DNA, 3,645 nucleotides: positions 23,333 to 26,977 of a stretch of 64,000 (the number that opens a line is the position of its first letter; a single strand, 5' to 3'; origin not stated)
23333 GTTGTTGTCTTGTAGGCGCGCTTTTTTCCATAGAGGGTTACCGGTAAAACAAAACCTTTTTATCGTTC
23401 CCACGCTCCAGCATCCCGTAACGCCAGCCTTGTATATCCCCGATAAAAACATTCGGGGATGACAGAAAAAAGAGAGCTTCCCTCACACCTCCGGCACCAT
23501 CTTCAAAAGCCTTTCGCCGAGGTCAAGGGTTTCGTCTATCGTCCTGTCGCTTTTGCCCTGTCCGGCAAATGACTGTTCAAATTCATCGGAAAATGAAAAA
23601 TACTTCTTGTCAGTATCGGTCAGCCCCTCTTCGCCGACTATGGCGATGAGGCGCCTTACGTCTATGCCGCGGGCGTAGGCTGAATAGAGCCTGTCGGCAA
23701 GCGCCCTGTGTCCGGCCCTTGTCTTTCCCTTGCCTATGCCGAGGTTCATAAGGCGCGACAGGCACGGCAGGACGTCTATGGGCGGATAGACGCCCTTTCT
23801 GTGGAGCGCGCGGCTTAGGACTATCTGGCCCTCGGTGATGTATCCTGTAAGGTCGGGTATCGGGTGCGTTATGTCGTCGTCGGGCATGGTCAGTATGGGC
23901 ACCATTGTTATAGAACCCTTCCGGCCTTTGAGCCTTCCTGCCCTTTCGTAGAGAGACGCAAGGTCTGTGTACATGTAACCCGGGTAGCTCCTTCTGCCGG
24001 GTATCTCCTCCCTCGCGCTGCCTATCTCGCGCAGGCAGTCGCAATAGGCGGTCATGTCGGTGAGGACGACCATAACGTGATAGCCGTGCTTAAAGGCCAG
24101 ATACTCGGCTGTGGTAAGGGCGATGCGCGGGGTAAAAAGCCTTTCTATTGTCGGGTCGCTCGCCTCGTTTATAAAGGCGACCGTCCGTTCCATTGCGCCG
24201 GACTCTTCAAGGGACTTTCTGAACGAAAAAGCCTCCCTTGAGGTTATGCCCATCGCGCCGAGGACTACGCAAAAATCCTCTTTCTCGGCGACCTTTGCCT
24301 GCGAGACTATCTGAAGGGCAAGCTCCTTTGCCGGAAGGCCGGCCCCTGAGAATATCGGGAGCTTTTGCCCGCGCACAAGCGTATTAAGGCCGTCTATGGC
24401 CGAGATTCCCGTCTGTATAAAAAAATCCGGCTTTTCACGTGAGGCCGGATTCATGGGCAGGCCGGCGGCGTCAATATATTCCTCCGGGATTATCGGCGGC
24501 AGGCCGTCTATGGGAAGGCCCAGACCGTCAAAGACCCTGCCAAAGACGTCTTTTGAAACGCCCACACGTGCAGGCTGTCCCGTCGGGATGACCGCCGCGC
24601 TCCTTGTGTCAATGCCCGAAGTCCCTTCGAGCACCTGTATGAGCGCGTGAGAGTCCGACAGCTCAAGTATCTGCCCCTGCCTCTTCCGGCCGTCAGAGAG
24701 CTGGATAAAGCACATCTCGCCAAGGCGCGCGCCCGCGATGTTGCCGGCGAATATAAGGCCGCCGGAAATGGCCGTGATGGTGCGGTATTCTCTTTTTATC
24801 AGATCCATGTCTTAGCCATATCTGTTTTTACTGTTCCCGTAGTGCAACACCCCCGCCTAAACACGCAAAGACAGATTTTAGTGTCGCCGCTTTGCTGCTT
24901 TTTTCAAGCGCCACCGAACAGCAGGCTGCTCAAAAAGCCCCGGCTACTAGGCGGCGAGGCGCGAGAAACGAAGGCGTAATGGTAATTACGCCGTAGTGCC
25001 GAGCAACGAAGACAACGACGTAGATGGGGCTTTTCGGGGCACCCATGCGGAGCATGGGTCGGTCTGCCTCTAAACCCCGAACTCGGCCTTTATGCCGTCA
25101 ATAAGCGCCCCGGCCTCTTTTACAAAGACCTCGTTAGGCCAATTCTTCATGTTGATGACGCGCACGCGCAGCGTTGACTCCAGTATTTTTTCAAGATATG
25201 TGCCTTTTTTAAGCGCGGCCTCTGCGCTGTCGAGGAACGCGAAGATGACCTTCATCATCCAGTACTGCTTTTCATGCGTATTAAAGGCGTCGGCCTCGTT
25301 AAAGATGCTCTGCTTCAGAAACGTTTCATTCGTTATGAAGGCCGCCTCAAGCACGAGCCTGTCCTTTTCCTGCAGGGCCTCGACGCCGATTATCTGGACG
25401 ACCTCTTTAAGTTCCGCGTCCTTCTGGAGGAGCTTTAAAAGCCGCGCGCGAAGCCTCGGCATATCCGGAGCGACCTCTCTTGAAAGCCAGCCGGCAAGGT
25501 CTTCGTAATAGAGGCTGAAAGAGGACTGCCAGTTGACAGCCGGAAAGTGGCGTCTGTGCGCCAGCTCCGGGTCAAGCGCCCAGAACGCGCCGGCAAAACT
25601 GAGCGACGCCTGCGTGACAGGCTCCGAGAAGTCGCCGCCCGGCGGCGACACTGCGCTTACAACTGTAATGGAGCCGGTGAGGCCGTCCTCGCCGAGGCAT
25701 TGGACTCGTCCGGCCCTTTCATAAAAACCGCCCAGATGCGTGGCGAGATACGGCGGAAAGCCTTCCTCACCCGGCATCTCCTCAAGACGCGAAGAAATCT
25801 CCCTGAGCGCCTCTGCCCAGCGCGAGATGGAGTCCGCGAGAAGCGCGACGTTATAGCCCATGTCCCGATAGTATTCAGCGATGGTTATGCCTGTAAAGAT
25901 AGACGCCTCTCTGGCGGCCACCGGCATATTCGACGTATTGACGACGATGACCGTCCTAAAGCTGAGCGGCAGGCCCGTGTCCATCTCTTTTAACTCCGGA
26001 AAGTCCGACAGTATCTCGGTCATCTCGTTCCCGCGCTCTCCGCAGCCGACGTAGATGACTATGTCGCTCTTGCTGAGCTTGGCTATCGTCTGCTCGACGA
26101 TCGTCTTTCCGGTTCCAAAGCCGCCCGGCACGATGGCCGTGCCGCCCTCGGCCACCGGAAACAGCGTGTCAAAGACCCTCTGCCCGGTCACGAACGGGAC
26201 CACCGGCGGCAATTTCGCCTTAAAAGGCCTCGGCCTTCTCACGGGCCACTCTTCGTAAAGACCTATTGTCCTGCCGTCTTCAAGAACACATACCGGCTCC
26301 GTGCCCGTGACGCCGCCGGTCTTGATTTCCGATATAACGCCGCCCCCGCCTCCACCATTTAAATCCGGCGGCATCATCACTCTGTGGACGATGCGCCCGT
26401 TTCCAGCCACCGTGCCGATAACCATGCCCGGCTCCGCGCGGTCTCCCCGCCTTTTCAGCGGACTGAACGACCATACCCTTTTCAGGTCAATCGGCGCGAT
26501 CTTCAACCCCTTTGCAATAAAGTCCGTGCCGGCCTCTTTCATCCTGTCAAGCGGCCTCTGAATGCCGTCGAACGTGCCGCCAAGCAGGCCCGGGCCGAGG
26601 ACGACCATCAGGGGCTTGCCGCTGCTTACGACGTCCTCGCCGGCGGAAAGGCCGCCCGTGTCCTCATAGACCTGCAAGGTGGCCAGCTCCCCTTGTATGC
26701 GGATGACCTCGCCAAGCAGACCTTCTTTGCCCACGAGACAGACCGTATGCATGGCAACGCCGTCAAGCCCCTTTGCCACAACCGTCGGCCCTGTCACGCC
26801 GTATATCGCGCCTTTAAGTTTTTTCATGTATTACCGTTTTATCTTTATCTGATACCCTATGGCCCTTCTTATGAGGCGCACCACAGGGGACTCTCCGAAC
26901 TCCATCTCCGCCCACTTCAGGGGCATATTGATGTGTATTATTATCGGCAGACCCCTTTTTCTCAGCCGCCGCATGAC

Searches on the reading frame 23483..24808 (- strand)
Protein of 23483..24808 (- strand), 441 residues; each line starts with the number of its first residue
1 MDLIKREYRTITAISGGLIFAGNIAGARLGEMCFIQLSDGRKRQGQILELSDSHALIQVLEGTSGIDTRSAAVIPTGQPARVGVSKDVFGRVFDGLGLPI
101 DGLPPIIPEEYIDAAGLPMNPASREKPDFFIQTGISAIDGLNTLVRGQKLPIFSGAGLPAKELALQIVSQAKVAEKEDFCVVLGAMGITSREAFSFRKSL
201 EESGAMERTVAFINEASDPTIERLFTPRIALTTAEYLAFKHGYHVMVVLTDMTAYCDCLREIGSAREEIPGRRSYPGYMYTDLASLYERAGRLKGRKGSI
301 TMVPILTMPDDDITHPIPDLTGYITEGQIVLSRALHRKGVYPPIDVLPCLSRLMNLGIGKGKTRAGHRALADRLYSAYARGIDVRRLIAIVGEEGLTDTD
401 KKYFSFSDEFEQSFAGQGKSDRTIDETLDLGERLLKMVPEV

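Call 11: search_protein_families(library=pfam, proteins=[window:23483-24808:-])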
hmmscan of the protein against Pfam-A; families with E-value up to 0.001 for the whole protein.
window:23483-24808:- (441 aa): 3 families
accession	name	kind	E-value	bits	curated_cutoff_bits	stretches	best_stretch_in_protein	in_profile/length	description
PF00006.31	ATP-synt_ab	-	7.1e-77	258.3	29.5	1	134-351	1-213/213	ATP synthase alpha/beta family, nucleotide-binding domain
PF22919.1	ATP-synt_VA_C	-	5.4e-20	71.8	24.7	1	357-440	2-86/101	C-terminal domain of V and A type ATP synthase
PF02874.29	ATP-synt_ab_N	-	1.3e-11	45.3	20.9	1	11-77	1-69/69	ATP synthase alpha/beta family, beta-barrel domain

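Call 78: find_homologous_proteins(query=window:23483-24808:-, max_evalue=1e-100)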
Query window:23483-24808:- (441 aa): 7999 proteins with E <= 1e-100 among 8000 candidates; the best 120 are listed.
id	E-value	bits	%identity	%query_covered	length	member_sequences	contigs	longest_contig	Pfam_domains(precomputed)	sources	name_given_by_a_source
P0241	3.7e-290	980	100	100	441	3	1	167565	PF02874.30,PF00006.32,PF22919.2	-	-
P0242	1.4e-267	905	-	-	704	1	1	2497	PF02874.30,PF00006.32,PF22919.2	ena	-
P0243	5.1e-250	848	88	100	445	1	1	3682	PF02874.30,PF00006.32,PF22919.2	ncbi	-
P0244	7.3e-236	801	79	100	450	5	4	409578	PF02874.30,PF00006.32,PF22919.2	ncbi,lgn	-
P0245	8.3e-233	791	77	100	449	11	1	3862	PF02874.30,PF00006.32,PF22919.2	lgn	-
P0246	1.1e-232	790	79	100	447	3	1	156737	PF02874.30,PF00006.32,PF22919.2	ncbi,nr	ncbi:MAG: V-type ATP synthase subunit B [Deltaproteobacteria bacterium]|nr:V-type ATP synthase subun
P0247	3.5e-232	789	80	100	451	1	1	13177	PF02874.30,PF00006.32,PF22919.2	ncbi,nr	ncbi:MAG: V-type ATP synthase subunit B [Deltaproteobacteria bacterium]|nr:V-type ATP synthase subun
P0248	1.1e-231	787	77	100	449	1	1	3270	PF02874.30,PF00006.32,PF22919.2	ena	-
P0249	1.2e-231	787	78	100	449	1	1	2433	PF02874.30,PF00006.32,PF22919.2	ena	-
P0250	1.3e-231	787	80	100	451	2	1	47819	PF02874.30,PF00006.32,PF22919.2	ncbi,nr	ncbi:MAG: V-type ATP synthase subunit B [Deltaproteobacteria bacterium]|nr:V-type ATP synthase subun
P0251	3.0e-231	786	77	100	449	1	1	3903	PF02874.30,PF00006.32,PF22919.2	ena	-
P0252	4.1e-231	785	77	100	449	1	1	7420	PF02874.30,PF00006.32,PF22919.2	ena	-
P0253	4.3e-231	785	77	100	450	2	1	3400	PF02874.30,PF00006.32,PF22919.2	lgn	-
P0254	5.6e-231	785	80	100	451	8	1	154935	PF02874.30,PF00006.32,PF22919.2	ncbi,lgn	-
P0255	5.7e-231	785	77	100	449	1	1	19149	PF02874.30,PF00006.32,PF22919.2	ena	-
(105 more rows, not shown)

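Call 79: find_encoding_contigs(protein=P0242, flank=2500, max_places=2)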
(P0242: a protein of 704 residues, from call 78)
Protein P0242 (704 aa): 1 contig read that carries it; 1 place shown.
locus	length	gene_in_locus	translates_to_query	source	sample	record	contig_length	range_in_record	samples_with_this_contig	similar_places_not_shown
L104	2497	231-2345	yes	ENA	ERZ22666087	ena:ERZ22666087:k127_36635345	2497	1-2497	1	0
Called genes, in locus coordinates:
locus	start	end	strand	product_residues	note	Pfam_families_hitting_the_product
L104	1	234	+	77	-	?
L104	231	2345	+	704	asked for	PF02874:ATP-synt_ab_N, PF00006:ATP-synt_ab, PF22919:ATP-synt_VA_C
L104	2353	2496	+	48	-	?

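Call 80: find_encoding_contigs(protein=P0243, flank=2500, max_places=2)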
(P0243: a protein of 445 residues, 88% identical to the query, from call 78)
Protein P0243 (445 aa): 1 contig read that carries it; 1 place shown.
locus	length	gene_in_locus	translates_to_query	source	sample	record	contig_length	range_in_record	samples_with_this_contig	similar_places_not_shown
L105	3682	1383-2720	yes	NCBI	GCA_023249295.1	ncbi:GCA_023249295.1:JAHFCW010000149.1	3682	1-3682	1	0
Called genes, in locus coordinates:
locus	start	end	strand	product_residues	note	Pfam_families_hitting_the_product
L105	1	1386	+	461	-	?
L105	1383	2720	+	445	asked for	PF02874:ATP-synt_ab_N, PF00006:ATP-synt_ab, PF22919:ATP-synt_VA_C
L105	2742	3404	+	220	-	PF01813:ATP-synt_D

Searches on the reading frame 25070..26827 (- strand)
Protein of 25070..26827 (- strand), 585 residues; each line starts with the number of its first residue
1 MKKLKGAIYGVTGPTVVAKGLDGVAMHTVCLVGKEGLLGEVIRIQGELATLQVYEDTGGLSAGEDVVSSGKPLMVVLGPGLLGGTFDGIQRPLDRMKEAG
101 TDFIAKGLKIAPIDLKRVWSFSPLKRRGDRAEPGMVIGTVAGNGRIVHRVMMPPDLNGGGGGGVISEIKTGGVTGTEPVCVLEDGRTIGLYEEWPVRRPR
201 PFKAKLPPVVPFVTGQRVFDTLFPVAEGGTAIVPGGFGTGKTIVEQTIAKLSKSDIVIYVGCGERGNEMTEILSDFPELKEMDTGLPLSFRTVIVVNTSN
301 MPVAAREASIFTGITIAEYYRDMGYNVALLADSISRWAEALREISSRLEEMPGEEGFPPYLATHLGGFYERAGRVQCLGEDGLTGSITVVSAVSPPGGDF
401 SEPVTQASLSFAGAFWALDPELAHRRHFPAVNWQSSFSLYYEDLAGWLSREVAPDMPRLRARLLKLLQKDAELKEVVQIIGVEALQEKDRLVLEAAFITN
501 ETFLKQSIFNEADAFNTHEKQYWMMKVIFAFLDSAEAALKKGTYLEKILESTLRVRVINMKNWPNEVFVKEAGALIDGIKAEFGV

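Call 10: search_protein_families(library=pfam, proteins=[window:25070-26827:-])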
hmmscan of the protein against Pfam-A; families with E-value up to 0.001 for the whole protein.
window:25070-26827:- (585 aa): 4 families
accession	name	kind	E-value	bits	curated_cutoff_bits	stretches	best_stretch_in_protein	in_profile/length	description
PF00006.31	ATP-synt_ab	-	6.5e-71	238.8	29.5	1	215-438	1-213/213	ATP synthase alpha/beta family, nucleotide-binding domain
PF22919.1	ATP-synt_VA_C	-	3.2e-21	75.7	24.7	1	446-548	2-100/101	C-terminal domain of V and A type ATP synthase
PF16886.11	ATP-synt_ab_Xtn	-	3.9e-15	55.8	25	1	111-197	2-88/88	ATPsynthase alpha/beta subunit barrel-sandwich domain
PF02874.29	ATP-synt_ab_N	-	7.3e-08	33.3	20.9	1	8-70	1-69/69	ATP synthase alpha/beta family, beta-barrel domain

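Call 12: find_encoding_contigs(protein=window:25070-26827:-, flank=3000, max_places=6)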
Protein window:25070-26827:- (585 aa): no gene with exactly this product is on record in the collection.
